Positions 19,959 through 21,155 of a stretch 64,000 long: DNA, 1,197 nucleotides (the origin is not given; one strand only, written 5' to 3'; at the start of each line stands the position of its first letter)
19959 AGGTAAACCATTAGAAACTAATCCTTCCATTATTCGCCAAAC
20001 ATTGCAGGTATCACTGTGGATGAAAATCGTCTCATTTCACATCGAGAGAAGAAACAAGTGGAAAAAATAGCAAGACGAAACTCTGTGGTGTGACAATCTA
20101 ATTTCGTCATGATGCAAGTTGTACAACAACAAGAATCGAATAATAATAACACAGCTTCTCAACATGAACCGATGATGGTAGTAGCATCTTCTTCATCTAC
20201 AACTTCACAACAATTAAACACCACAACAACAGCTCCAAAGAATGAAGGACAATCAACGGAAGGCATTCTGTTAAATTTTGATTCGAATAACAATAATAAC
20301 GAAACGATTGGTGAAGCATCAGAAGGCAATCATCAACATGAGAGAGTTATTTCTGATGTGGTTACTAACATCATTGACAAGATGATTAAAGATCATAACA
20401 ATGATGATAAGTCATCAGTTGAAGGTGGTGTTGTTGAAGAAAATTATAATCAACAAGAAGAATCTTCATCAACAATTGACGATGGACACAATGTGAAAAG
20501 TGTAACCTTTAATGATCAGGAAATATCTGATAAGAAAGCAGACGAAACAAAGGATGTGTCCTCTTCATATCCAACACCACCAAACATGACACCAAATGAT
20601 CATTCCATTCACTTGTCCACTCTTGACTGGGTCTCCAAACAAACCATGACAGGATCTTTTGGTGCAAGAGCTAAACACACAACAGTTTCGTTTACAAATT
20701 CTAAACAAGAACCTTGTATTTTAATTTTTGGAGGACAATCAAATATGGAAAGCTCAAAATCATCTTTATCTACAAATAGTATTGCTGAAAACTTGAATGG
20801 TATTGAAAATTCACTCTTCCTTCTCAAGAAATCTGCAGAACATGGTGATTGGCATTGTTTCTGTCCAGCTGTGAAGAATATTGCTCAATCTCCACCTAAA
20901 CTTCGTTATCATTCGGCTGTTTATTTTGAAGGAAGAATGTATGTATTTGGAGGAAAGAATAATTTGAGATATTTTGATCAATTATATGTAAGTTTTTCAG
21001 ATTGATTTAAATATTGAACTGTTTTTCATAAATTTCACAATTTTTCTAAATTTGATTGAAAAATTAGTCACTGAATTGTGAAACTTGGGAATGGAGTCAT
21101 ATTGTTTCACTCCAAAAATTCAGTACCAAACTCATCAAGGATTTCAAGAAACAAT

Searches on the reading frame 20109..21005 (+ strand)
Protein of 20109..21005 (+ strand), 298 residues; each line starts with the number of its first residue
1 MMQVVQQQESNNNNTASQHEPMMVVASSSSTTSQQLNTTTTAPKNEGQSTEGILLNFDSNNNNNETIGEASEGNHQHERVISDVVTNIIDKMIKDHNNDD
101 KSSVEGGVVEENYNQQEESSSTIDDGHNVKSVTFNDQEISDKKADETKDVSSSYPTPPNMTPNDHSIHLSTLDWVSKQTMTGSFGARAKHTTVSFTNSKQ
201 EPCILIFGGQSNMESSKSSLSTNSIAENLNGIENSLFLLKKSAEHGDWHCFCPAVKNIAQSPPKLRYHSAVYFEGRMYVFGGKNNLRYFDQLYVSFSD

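Call 3: search_protein_families(library=pfam, proteins=[window:20109-21005:+], max_evalue=0.01)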
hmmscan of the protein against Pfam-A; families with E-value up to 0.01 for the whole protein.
window:20109-21005:+ (298 aa): 6 families
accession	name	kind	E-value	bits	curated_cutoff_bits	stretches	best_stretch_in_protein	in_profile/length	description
PF24681.1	Kelch_KLHDC2_KLHL20_DRC7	-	9.3e-10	38.6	50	1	164-294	28-133/221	KLHDC2/KLHL20/DRC7 Kelch-repeats domain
PF24981.1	Beta-prop_ATRN-LZTR1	-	4e-07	30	50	1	167-284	128-221/289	Attractin/LZTR1 beta-propeller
PF01344.31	Kelch_1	-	5.9e-05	22.9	20.1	1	266-293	3-30/46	Kelch motif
PF13418.12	Kelch_4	-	0.00028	21.2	21.6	0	267-294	4-33/49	Galactose oxidase, central domain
PF13964.12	Kelch_6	-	0.0014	19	25.3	0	267-289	4-27/50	Kelch motif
PF13854.13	Kelch_HCF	-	0.0018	18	113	0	172-212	170-211/345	Host cell factor, Kelch-repeats domain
